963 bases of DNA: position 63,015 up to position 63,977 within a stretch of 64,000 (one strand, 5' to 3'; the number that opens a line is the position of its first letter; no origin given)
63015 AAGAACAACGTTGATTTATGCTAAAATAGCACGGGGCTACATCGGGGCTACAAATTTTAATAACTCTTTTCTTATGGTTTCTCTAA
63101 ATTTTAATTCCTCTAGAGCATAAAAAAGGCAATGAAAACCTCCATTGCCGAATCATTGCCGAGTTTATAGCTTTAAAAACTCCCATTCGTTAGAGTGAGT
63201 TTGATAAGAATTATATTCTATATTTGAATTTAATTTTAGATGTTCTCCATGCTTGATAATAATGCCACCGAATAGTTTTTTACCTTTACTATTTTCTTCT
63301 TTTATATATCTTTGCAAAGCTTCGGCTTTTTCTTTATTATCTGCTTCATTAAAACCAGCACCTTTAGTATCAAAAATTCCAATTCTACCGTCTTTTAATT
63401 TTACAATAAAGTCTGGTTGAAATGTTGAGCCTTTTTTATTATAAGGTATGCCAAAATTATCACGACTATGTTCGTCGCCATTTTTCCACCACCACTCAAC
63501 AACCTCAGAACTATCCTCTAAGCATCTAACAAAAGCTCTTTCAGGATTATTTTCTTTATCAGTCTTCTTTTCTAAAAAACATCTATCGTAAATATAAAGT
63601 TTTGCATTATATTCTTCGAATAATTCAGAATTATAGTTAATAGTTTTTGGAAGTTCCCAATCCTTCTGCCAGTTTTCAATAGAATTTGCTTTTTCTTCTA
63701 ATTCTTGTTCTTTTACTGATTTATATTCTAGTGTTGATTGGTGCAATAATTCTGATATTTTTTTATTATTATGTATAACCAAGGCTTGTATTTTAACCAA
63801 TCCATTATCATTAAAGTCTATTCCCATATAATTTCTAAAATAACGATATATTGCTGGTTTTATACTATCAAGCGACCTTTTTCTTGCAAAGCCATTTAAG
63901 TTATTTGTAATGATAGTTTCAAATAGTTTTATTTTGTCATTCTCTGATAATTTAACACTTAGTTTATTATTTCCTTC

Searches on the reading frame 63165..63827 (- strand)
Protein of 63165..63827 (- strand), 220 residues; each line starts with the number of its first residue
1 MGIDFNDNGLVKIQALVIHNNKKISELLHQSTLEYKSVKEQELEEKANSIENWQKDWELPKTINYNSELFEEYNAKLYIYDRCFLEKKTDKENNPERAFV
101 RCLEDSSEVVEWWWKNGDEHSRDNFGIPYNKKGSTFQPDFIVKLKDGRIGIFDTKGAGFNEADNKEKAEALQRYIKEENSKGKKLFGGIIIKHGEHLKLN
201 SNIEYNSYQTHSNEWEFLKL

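Call 42: find_encoding_contigs(protein=window:63165-63827:-, flank=10000, max_places=2)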
Protein window:63165-63827:- (220 aa): no gene with exactly this product is on record in the collection.

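Call 63: search_protein_families(library=pfam, max_evalue=0.01, proteins=[window:63165-63827:-])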
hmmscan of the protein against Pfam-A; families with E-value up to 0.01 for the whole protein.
window:63165-63827:- (220 aa): 0 families
